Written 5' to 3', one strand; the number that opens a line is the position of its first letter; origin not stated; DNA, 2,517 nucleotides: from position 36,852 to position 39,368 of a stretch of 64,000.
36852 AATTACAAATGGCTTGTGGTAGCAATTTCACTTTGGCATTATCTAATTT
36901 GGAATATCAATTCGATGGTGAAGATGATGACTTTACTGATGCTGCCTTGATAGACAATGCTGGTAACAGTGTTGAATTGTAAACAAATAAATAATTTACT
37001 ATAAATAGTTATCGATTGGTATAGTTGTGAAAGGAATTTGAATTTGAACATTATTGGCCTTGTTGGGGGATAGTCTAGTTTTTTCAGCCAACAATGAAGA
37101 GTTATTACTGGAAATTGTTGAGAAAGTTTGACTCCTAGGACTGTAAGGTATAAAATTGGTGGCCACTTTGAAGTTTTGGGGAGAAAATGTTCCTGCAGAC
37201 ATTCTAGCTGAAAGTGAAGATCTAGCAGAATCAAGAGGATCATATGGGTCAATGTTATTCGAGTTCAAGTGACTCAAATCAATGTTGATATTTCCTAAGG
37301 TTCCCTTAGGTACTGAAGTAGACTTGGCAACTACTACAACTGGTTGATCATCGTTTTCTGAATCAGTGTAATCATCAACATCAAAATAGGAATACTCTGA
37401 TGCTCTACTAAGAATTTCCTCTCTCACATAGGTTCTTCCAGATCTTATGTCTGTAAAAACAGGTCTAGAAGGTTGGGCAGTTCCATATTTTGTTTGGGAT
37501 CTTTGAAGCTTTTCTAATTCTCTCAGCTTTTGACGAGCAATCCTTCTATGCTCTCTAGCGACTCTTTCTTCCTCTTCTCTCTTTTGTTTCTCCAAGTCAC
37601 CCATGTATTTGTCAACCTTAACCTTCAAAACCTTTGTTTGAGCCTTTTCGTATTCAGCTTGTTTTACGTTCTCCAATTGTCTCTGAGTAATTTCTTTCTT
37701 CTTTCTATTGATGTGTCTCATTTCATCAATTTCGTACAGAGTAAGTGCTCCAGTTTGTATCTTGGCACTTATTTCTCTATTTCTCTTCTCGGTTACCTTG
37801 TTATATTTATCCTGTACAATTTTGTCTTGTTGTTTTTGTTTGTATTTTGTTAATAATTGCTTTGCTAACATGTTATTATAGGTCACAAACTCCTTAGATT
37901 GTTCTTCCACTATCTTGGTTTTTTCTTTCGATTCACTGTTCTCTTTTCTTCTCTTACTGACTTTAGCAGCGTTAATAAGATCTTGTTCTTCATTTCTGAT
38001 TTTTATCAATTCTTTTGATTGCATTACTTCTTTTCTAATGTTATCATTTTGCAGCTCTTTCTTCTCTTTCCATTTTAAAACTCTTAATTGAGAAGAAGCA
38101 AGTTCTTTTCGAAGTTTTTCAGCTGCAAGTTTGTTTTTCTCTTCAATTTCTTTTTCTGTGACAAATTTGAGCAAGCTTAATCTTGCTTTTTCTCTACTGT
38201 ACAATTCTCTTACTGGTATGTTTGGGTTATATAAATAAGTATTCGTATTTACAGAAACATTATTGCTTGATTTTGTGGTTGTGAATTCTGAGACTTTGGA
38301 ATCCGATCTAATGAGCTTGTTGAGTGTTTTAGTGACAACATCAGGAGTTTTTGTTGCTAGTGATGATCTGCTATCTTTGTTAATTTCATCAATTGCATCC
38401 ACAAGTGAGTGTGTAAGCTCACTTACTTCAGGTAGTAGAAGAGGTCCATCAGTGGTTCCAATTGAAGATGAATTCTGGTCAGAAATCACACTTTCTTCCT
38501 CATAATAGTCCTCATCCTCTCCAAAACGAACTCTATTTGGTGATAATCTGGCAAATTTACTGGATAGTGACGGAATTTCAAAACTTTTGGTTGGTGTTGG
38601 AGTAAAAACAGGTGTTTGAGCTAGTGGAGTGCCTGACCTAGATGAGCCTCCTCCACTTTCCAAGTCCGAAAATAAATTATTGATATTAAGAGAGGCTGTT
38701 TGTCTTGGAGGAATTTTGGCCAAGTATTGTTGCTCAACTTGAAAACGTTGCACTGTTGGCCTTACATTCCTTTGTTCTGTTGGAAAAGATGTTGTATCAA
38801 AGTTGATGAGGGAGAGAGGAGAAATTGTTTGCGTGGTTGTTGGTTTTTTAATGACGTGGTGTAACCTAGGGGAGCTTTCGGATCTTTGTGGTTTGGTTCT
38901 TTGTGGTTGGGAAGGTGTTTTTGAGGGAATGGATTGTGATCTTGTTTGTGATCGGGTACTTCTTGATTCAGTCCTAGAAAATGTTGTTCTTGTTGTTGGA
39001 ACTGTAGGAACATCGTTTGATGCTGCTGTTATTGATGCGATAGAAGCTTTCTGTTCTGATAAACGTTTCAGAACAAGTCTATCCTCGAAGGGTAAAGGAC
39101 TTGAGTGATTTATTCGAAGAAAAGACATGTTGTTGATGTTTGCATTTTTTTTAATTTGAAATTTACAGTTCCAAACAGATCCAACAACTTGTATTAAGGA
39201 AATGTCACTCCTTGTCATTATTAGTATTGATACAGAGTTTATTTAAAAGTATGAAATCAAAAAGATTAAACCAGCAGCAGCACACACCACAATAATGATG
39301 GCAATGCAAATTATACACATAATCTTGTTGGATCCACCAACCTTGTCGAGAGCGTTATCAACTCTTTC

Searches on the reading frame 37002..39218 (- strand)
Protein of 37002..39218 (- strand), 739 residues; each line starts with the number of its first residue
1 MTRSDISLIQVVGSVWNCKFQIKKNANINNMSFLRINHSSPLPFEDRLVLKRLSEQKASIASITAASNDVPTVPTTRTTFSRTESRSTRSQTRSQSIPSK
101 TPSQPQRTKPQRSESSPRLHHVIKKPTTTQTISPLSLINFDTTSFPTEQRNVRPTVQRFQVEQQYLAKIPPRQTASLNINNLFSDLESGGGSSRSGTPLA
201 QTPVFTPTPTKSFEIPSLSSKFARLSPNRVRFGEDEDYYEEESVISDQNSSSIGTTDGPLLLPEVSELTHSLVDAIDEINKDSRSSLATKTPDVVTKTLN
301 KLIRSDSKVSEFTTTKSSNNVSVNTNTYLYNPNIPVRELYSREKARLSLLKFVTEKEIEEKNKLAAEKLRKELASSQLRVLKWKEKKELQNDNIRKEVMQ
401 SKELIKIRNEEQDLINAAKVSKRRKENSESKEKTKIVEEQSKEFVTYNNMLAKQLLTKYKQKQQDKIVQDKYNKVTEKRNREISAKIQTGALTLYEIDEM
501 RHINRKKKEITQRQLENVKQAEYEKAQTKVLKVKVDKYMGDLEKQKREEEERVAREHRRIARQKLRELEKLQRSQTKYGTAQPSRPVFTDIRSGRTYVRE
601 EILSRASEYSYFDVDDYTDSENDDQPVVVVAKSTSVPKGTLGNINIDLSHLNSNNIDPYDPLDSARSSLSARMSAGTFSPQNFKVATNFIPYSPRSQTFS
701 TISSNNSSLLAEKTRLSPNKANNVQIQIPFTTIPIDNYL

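Call 30: list_cluster_members(proteins=[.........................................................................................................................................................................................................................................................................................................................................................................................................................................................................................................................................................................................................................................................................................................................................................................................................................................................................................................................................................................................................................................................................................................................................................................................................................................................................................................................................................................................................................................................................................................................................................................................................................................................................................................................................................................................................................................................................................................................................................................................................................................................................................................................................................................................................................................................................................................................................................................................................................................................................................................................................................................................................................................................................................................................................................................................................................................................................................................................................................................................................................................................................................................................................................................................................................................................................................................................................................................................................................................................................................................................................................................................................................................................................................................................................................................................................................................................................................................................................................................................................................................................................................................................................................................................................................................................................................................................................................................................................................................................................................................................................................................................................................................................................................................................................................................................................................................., window:37002-39218:-, window:23967-25913:-, window:22223-23809:-, window:19899-21458:-, window:45238-45501:+, window:45565-46065:+, window:35549-36979:+, window:18283-19809:+])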
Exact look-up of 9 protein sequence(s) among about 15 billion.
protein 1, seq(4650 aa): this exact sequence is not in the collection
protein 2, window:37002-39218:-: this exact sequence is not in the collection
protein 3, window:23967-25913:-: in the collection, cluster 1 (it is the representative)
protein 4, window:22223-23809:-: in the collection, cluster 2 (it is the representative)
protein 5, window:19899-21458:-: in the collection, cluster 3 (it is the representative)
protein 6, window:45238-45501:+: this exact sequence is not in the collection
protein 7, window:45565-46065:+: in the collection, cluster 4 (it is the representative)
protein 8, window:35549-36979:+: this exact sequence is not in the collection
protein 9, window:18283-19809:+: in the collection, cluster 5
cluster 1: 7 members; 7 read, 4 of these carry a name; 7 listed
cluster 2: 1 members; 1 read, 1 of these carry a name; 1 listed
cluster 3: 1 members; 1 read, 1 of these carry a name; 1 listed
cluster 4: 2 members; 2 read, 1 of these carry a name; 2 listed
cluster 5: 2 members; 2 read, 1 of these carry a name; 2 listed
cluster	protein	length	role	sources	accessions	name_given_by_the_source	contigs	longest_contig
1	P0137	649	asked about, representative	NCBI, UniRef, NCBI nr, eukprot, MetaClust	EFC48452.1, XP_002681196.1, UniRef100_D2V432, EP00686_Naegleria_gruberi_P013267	HSP70 family protein [Naegleria gruberi] | HSP70 family protein n=1 Tax=Naegleria gruberi TaxID=5762 RepID=D2V432_NAEGR | XP_002681196.1 HSP70 family protein [Naegleria gruberi strain NEG-M]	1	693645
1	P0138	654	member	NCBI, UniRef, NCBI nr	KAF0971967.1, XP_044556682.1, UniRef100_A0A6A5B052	hypothetical protein FDP41_009663 [Naegleria fowleri] | Uncharacterized protein n=1 Tax=Naegleria fowleri TaxID=5763 RepID=A0A6A5B052_NAEFO | uncharacterized protein FDP41_009663 [Naegleria fowleri]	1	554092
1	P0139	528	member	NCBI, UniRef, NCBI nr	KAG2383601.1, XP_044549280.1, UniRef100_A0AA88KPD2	hypothetical protein C9374_004272 [Naegleria lovaniensis] | Heat shock protein 70 n=1 Tax=Naegleria lovaniensis TaxID=51637 RepID=A0AA88KPD2_NAELO | uncharacterized protein C9374_004272 [Naegleria lovaniensis]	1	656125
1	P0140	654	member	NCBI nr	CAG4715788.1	unnamed protein product [Naegleria fowleri]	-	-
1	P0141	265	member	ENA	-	-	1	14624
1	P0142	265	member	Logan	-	-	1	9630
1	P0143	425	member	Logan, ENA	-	-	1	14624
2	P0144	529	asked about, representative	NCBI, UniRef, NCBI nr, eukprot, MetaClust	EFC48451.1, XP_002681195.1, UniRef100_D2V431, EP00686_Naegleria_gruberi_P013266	predicted protein [Naegleria gruberi] | Predicted protein n=1 Tax=Naegleria gruberi TaxID=5762 RepID=D2V431_NAEGR | uncharacterized protein NAEGRDRAFT_63577 [Naegleria gruberi]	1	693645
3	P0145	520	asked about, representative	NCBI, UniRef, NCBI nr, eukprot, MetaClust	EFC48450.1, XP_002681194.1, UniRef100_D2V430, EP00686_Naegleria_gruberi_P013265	taurine dioxygenase [Naegleria gruberi] | Taurine dioxygenase n=1 Tax=Naegleria gruberi TaxID=5762 RepID=D2V430_NAEGR | XP_002681194.1 taurine dioxygenase [Naegleria gruberi strain NEG-M]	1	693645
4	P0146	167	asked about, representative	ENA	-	-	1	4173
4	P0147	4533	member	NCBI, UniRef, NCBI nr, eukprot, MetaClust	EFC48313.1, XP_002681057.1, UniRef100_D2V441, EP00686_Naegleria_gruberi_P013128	cytoplasmic dynein [Naegleria gruberi] | Dynein heavy chain, cytoplasmic n=1 Tax=Naegleria gruberi TaxID=5762 RepID=D2V441_NAEGR | XP_002681057.1 cytoplasmic dynein [Naegleria gruberi strain NEG-M]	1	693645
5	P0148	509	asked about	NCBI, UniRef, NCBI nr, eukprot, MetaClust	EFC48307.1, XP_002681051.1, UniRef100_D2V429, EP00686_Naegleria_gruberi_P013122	predicted protein [Naegleria gruberi] | Predicted protein n=1 Tax=Naegleria gruberi TaxID=5762 RepID=D2V429_NAEGR | uncharacterized protein NAEGRDRAFT_63575 [Naegleria gruberi]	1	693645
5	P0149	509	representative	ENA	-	-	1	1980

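Call 48: search_solved_structures(query=P0147, max_evalue=1e-100, show_alignments=0)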
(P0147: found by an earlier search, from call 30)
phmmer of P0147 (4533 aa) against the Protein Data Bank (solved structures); distinct sequences matched with E-value up to 1e-100: 87 (the best 60 are shown).
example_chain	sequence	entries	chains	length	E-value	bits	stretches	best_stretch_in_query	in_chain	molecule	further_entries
9dgp_A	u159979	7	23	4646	0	3775.3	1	642-4532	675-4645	Cytoplasmic dynein 1 heavy chain 1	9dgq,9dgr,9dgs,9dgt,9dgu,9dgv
5nug_A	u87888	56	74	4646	0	3765.8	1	642-4532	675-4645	Cytoplasmic dynein 1 heavy chain 1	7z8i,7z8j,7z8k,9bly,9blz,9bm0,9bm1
9bn3_A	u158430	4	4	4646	0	3765.5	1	642-4532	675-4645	Cytoplasmic dynein 1 heavy chain 1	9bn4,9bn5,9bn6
9dzy_B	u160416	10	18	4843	0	3765.5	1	642-4532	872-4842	Cytoplasmic dynein 1 heavy chain 1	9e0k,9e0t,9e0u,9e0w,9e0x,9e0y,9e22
30dr_e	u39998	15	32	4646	0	3761.4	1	642-4532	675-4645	Cytoplasmic dynein 1 heavy chain 1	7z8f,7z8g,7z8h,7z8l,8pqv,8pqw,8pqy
27pt_A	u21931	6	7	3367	0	3226.9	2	2334-4530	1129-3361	Dynein heavy chain, cytoplasmic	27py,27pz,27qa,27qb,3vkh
8dyu_A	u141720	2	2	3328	0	3163.5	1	1308-4532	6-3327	Cytoplasmic dynein 1 heavy chain 1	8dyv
3vkg_A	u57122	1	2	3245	0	3097.7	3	1306-2332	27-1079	Dynein heavy chain, cytoplasmic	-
8fcy_A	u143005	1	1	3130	0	2954.9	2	1442-3211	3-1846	Cytoplasmic dynein 1 heavy chain 1,Serine--tRNA ligase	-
8fd6_A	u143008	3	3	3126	0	2954.6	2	1442-3199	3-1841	Cytoplasmic dynein 1 heavy chain 1,Serine--tRNA ligase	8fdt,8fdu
9mfv_A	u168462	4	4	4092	0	1697.7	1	1028-3785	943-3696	Dynein heavy chain, cytoplasmic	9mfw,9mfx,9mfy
9di3_A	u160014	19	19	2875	0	1612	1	1305-3785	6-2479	Dynein heavy chain, cytoplasmic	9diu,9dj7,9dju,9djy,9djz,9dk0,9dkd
7mgm_A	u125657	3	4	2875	0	1610.7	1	1305-3785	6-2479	dynein AAA3-WalkerB mutant (E2488Q) | Dynein heavy chain, cytoplasmic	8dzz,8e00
6rla_A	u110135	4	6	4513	0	1448.7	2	2463-4510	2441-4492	O6-alkylguanine-DNA alkyltransferase mutant,DYNC2H1 variant protein | Methylated-DNA--protein-cysteine methyltransferase,Cytoplasmic dynein 2 heavy chain 1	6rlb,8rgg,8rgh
4rh7_A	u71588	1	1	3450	0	1442.4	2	2463-4510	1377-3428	Green fluorescent protein/Cytoplasmic dynein 2 heavy chain 1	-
9y6s_7G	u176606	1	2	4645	0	1300.8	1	1186-4502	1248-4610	Dynein heavy chain, putative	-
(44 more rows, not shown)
